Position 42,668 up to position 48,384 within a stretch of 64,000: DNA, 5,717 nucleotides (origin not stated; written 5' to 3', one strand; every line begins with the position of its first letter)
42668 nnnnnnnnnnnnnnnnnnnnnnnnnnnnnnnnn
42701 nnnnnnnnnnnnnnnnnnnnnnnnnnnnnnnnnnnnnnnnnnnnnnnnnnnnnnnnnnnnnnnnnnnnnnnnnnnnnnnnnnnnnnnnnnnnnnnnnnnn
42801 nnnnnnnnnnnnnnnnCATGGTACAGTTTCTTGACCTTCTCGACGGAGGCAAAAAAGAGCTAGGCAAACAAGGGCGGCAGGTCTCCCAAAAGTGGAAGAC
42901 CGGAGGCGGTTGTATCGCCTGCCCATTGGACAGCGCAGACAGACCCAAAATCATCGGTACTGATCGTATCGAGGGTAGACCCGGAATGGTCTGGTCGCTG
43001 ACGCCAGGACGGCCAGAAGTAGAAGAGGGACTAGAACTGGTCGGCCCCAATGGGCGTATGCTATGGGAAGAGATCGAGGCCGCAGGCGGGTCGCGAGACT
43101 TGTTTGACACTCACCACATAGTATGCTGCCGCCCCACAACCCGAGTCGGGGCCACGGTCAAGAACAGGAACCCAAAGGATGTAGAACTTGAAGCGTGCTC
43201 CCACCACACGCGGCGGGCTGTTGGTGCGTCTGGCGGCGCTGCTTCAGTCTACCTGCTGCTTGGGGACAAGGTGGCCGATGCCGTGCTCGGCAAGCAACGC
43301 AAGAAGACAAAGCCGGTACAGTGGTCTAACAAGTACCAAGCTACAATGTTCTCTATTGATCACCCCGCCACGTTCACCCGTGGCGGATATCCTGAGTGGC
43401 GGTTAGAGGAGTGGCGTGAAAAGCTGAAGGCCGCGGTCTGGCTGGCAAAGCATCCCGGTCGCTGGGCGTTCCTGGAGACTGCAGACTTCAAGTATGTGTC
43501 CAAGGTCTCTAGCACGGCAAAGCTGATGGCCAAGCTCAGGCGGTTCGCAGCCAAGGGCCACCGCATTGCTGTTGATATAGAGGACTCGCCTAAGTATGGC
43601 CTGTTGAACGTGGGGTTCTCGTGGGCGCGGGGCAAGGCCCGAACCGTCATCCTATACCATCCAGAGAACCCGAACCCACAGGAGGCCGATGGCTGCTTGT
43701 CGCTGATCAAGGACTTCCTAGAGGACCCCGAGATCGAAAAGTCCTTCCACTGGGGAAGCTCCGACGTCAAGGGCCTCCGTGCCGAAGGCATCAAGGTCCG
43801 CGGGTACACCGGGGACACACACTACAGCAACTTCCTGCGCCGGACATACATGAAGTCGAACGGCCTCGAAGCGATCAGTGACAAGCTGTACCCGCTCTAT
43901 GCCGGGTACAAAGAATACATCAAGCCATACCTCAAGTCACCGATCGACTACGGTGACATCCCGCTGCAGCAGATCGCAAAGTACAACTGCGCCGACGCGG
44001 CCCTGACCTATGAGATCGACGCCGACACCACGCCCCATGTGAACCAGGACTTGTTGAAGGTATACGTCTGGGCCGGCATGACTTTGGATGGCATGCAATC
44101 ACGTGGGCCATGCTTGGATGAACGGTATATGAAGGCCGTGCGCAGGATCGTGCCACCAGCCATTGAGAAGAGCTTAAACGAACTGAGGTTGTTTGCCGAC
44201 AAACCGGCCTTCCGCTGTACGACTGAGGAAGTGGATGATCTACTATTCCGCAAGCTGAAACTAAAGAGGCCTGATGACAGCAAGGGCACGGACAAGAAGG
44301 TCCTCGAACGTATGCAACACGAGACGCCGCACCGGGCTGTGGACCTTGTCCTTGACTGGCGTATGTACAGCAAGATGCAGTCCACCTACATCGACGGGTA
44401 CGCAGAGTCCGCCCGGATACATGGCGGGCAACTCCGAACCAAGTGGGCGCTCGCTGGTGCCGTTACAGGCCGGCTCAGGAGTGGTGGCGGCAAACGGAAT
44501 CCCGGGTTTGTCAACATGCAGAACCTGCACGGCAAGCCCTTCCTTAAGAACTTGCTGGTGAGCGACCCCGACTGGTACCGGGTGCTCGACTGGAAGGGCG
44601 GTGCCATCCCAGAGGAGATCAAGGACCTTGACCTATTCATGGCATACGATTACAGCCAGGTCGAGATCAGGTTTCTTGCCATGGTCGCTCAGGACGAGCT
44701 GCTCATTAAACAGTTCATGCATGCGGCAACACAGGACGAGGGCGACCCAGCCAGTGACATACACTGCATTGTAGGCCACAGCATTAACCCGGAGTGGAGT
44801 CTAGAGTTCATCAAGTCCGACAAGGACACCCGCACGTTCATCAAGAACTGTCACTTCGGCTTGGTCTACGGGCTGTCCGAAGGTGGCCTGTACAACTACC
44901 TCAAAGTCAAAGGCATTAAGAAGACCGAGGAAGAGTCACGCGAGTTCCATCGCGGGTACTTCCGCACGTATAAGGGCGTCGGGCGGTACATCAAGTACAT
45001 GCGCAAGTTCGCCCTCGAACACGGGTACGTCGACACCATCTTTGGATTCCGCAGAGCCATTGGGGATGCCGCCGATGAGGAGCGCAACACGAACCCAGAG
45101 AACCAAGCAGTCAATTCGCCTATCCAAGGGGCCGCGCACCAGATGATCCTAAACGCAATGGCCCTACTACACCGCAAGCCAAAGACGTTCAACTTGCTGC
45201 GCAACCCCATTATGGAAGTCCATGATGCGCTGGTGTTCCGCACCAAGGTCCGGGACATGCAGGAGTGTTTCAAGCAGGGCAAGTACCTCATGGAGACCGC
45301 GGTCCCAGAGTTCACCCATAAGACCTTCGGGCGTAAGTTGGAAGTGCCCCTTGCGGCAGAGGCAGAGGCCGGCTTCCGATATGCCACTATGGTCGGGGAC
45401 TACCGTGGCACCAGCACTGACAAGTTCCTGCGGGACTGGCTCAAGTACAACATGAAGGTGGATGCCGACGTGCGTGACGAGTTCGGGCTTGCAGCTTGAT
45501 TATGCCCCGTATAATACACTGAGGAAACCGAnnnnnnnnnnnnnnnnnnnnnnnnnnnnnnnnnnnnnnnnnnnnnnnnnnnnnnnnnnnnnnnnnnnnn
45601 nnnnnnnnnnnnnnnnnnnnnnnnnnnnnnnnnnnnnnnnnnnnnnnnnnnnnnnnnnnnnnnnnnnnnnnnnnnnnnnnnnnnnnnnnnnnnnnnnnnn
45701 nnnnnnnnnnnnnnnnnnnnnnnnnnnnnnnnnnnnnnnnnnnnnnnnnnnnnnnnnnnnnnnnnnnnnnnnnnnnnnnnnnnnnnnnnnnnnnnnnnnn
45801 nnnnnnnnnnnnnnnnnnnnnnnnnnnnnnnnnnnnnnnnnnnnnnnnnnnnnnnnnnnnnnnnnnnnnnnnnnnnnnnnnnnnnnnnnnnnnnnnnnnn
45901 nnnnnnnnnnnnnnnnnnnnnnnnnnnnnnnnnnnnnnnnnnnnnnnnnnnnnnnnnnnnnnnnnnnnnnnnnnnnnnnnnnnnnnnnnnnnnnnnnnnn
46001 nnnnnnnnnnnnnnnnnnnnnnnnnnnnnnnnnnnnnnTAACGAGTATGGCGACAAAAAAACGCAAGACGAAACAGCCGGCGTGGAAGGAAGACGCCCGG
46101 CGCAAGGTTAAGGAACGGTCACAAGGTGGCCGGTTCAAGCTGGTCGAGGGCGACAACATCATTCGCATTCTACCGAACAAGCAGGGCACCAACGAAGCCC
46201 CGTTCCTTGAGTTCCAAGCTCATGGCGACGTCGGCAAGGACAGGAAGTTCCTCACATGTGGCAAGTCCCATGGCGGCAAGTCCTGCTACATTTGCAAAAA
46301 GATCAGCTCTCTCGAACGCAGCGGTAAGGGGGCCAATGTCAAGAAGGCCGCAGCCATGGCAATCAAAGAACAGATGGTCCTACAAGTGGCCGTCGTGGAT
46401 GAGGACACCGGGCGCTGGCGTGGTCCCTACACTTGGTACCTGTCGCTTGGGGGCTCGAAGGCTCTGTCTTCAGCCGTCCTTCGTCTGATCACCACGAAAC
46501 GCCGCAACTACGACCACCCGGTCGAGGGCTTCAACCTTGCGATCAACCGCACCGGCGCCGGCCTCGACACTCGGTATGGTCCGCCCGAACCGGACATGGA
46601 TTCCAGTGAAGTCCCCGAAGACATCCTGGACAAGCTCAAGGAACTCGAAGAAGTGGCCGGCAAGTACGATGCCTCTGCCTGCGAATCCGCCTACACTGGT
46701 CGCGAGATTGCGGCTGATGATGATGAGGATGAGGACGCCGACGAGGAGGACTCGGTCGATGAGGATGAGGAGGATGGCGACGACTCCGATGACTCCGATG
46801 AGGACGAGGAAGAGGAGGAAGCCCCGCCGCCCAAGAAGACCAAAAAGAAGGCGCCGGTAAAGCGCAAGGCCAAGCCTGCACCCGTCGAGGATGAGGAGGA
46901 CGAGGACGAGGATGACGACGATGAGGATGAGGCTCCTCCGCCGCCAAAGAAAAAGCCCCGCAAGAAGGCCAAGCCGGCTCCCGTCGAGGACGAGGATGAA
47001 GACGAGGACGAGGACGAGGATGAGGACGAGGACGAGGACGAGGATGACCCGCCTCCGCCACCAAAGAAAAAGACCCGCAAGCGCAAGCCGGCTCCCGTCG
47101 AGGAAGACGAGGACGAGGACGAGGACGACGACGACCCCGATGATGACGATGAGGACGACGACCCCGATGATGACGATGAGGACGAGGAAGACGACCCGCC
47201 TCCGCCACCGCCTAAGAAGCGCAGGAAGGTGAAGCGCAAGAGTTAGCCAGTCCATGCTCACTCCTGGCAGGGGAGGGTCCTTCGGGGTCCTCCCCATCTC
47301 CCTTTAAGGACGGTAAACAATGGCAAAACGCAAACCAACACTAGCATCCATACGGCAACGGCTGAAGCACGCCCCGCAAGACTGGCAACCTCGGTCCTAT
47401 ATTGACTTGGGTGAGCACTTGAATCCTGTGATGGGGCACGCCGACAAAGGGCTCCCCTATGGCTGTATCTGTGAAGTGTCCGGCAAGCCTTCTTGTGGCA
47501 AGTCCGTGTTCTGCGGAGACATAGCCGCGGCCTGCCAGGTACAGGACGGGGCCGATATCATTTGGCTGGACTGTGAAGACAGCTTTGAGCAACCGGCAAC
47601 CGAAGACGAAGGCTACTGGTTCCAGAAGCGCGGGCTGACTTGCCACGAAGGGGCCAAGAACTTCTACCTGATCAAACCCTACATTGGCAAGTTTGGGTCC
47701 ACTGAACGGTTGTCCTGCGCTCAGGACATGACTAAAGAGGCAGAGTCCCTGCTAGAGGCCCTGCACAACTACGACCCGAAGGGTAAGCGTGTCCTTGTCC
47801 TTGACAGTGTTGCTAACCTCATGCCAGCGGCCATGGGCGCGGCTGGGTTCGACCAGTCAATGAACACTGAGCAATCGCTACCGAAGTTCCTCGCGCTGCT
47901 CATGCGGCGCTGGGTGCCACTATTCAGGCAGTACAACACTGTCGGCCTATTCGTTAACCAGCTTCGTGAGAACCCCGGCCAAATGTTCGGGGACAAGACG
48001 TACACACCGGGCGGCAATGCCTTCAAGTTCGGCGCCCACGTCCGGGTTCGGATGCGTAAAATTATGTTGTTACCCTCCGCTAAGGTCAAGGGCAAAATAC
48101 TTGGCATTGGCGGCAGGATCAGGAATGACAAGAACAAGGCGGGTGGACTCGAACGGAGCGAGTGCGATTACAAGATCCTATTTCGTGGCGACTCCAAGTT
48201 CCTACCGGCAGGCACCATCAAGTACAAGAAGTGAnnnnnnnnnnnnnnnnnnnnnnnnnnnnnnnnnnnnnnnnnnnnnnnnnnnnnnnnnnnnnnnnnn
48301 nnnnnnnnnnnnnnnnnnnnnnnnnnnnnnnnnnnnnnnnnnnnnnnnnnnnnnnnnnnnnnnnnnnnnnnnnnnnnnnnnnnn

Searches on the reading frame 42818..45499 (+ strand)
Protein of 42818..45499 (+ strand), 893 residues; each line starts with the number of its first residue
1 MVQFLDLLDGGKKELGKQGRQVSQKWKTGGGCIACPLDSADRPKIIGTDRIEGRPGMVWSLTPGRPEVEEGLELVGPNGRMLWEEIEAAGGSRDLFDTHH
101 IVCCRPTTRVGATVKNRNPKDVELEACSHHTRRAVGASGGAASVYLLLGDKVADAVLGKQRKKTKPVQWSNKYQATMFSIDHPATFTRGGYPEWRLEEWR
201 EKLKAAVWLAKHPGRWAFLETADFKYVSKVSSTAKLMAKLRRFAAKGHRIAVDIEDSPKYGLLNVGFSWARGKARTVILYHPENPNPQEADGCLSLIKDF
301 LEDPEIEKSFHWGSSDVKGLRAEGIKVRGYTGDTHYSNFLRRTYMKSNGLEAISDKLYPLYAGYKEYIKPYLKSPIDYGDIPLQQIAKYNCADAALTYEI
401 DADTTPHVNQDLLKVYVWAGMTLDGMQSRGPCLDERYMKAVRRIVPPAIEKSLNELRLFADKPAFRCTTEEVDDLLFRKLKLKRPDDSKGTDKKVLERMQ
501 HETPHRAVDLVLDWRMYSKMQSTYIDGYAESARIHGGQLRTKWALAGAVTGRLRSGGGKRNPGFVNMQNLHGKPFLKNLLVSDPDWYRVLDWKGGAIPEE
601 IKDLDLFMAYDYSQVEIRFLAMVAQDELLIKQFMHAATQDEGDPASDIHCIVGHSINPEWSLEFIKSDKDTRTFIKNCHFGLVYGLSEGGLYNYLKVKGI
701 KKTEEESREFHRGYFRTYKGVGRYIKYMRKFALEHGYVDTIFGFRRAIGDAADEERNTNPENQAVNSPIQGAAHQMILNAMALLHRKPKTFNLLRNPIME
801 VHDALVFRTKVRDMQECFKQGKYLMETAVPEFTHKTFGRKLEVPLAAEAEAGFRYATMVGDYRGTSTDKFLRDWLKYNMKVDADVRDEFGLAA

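Call 21: search_protein_families(library=pfam, proteins=[window:42818-45499:+], max_evalue=0.001)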
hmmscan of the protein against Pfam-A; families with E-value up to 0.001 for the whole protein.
window:42818-45499:+ (893 aa): 3 families
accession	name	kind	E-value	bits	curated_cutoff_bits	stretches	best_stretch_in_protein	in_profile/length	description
PF00476.26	DNA_pol_A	-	2.3e-58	198.4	34.3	1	469-855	35-379/381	DNA polymerase family A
PF03167.25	UDG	-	1.8e-06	28.5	24.3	1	57-199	11-136/141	Uracil DNA glycosylase superfamily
PF01612.26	DNA_pol_A_exo1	-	9.8e-05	22.7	23.6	1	232-400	5-164/173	3'-5' exonuclease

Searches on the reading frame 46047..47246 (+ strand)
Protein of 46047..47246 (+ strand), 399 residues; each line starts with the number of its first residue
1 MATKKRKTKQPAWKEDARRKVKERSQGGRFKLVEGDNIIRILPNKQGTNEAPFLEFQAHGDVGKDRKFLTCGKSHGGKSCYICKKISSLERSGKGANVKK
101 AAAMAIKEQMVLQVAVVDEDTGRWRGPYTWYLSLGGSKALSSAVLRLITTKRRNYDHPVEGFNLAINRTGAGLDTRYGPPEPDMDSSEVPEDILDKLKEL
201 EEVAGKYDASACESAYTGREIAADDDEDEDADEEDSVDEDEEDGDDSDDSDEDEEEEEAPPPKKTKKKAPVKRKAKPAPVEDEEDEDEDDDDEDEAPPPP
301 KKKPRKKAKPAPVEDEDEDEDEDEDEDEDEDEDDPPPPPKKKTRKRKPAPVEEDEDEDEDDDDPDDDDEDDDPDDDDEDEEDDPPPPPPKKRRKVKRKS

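Call 21: search_protein_families(library=pfam, proteins=[window:46047-47246:+], max_evalue=0.001)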
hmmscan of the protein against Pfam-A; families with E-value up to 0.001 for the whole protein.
window:46047-47246:+ (399 aa): 1 family
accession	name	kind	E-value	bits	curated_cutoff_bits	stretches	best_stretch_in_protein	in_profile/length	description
PF08804.16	gp32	-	9e-10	39.4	26.8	1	34-213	2-198/208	gp32 DNA binding protein like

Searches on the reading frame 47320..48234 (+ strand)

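Call 21: search_protein_families(library=pfam, proteins=[window:47320-48234:+], max_evalue=0.001)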
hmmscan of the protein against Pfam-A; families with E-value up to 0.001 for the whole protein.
window:47320-48234:+ (304 aa): 2 families
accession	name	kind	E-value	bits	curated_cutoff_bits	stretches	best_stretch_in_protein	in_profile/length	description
PF00154.27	RecA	-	6e-19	69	27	1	140-275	117-245/262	recA bacterial DNA recombination protein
PF08423.17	Rad51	-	0.00028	20.7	22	0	44-86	22-69/244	Rad51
